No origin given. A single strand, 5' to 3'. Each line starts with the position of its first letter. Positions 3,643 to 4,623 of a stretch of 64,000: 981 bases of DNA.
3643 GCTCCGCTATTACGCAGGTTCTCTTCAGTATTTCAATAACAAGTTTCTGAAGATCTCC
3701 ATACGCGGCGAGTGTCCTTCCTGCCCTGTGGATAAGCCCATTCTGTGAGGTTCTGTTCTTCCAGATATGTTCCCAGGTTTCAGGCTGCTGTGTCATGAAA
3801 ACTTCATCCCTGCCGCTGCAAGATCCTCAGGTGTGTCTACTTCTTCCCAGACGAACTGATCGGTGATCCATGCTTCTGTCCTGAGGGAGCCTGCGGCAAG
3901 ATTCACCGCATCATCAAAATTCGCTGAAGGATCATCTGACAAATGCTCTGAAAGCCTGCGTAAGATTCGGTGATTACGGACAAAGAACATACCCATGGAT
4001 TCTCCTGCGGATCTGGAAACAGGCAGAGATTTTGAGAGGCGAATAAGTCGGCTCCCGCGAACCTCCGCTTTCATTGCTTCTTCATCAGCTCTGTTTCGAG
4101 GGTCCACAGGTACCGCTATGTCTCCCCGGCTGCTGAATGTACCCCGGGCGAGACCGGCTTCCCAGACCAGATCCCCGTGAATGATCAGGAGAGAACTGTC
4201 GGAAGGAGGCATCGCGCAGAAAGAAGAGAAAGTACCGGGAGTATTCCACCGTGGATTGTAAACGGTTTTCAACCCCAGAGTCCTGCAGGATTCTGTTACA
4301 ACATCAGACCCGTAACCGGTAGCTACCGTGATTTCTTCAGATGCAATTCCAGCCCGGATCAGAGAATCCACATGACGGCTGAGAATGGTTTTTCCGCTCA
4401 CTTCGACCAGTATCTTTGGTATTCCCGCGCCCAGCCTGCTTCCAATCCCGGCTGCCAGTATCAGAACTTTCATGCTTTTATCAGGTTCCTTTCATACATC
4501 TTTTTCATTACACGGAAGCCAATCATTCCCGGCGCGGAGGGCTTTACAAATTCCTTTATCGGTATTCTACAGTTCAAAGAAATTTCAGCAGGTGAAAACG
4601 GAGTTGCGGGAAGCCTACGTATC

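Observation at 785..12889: Twelve-gene overlap-coupled operon (Mo-enzyme, TIM barrel, 4 radical-SAM enzymes, 2 methyltransferases, 2 nucleotidyltransferases, CDP-alcohol transferase, FG-GAP protein) with no assignable product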

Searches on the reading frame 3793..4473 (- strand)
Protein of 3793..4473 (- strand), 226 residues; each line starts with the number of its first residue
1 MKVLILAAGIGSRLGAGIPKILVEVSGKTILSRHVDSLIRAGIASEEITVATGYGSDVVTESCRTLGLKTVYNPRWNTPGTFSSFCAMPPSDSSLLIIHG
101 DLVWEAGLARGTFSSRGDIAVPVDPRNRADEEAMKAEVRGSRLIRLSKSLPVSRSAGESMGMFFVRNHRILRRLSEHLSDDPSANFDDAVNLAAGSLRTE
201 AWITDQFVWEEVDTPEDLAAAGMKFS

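Call 3: search_protein_families(library=pfam, proteins=[window:3793-4473:-], max_evalue=0.01)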
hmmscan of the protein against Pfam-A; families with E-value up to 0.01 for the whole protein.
window:3793-4473:- (226 aa): 2 families
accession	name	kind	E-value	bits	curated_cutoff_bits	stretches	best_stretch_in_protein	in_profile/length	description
PF12804.13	NTP_transf_3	-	3.9e-13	50.3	27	1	3-128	1-127/160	MobA-like NTP transferase domain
PF01128.25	IspD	-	1.1e-06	29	27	1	2-42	2-42/221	2-C-methyl-D-erythritol 4-phosphate cytidylyltransferase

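Call 5: search_protein_families(library=ncbifam, proteins=[window:3793-4473:-], max_evalue=0.001)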
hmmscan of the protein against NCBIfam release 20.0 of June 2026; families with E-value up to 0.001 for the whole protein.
window:3793-4473:- (226 aa): 23 families
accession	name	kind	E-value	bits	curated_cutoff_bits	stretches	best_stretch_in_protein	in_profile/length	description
NF041135.1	IPPtranDIPPsyn_Thcocales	equivalog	3e-17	62.7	580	1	1-221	1-213/419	bifunctional L-myo-inositol-1-phosphate cytidylyltransferase/CDP-L-myo-inositol myo-inositolphosphotransferase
NF045665.1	NTPtran_DVU1551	equivalog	2.6e-12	46.5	315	1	2-87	2-82/359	DVU_1551 family NTP transferase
TIGR03992.1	Arch_glmU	subfamily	3.7e-10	39.3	292.1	1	1-220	1-222/393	bifunctional sugar-1-phosphate nucleotidylyltransferase/acetyltransferase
TIGR01173.1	glmU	equivalog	7e-09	35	366.85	1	1-101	1-101/452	bifunctional UDP-N-acetylglucosamine diphosphorylase/glucosamine-1-phosphate N-acetyltransferase GlmU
NF045782.1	NicBOxredNboR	equivalog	5.6e-08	32.7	260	1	4-87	12-91/206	nicotine blue oxidoreductase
TIGR03310.1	matur_MocA_YgfJ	equivalog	6.1e-08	32.8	186.45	1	3-101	2-99/188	molybdenum cofactor cytidylyltransferase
NF010939.0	PRK14359.1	equivalog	1.3e-07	30.6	592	1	2-102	4-103/430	bifunctional UDP-N-acetylglucosamine diphosphorylase/glucosamine-1-phosphate N-acetyltransferase GlmU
NF041313.1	UDPGP_AglF_Halo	equivalog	2.8e-07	30.2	400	1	1-61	1-62/234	UTP--glucose-1-phosphate uridylyltransferase AglF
NF041173.1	Sug_nt_acttase_Thmprot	equivalog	4.1e-07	29.3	600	1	1-218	1-220/405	bifunctional sugar-1-phosphate nucleotidylyltransferase/acetyltransferase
NF045761.1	NAMPUrTaseMurU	equivalog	1.6e-06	28.1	250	1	1-54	1-55/226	N-acetylmuramate alpha-1-phosphate uridylyltransferase MurU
TIGR00453.1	ispD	equivalog_domain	2.2e-06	27.3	181.3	1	3-54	2-53/219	2-C-methyl-D-erythritol 4-phosphate cytidylyltransferase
NF010940.0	PRK14360.1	equivalog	2.2e-06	26.5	602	1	2-69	3-69/452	bifunctional UDP-N-acetylglucosamine diphosphorylase/glucosamine-1-phosphate N-acetyltransferase GlmU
NF010932.0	PRK14352.1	equivalog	2.4e-06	26.5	611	1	3-67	9-71/488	bifunctional UDP-N-acetylglucosamine diphosphorylase/glucosamine-1-phosphate N-acetyltransferase GlmU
NF010937.0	PRK14357.1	equivalog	3.7e-06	26.1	658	1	1-101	1-98/448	bifunctional UDP-N-acetylglucosamine diphosphorylase/glucosamine-1-phosphate N-acetyltransferase GlmU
NF006986.0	PRK09451.1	equivalog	5.1e-06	25.6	725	1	1-72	6-75/456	bifunctional UDP-N-acetylglucosamine diphosphorylase/glucosamine-1-phosphate N-acetyltransferase GlmU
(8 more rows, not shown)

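Call 53: search_solved_structures(query=window:3793-4473:-, max_evalue=0.01, show_alignments=1)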
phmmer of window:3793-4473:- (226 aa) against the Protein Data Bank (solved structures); distinct sequences matched with E-value up to 0.01: 22.
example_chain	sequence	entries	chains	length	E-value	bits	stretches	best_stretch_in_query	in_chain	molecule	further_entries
2xme_A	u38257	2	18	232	1.9e-10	44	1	1-221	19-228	CTP-INOSITOL-1-PHOSPHATE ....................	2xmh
4mnd_A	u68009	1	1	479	1.2e-09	41.3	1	1-221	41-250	CTP L-myo-inositol-1-phosphate cytidylyltransferase/CDP-L-myo-inositol myo-inositolphospho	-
6pd1_A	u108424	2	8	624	1.6e-09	41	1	3-220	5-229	Nucleotidyl transferase/aminotransferase, class V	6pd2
3q7u_A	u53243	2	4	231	2.9e-05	27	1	4-67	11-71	2-C-methyl-D-erythritol 4-phosphate cytidyltransferase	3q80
3okr_A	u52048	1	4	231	2.9e-05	27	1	4-67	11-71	2-C-methyl-D-erythritol 4-phosphate cytidylyltransferase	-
2xwn_A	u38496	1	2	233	3e-05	27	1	4-67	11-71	2-C-METHYL-D-ERYTHRITOL 4-PHOSPHATE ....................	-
1fwy_A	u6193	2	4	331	3e-05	27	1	1-102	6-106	UDP-N-ACETYLGLUCOSAMINE PYROPHOSPHORYLASE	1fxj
1hv9_A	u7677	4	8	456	4.3e-05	26.5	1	1-102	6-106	UDP-N-ACETYLGLUCOSAMINE PYROPHOSPHORYLASE | Bifunctional protein glmU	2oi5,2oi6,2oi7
4jd0_A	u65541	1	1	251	7.2e-05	25.8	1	3-219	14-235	Nucleotidyl transferase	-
9mh4_A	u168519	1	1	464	0.00011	25.2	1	1-102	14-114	Bifunctional protein GlmU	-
7kmw_A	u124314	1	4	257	0.0002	24.3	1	4-99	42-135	2-C-methyl-D-erythritol 4-phosphate cytidylyltransferase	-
3fww_A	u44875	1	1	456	0.00021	24.3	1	1-102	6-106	Bifunctional protein glmU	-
4fce_A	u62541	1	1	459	0.00021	24.2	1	1-102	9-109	Bifunctional protein GlmU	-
4y7t_A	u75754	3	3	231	0.00034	23.5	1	1-109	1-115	Nucleotidyl transferase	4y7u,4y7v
5vmk_A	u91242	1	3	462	0.0004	23.3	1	3-102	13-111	Bifunctional protein GlmU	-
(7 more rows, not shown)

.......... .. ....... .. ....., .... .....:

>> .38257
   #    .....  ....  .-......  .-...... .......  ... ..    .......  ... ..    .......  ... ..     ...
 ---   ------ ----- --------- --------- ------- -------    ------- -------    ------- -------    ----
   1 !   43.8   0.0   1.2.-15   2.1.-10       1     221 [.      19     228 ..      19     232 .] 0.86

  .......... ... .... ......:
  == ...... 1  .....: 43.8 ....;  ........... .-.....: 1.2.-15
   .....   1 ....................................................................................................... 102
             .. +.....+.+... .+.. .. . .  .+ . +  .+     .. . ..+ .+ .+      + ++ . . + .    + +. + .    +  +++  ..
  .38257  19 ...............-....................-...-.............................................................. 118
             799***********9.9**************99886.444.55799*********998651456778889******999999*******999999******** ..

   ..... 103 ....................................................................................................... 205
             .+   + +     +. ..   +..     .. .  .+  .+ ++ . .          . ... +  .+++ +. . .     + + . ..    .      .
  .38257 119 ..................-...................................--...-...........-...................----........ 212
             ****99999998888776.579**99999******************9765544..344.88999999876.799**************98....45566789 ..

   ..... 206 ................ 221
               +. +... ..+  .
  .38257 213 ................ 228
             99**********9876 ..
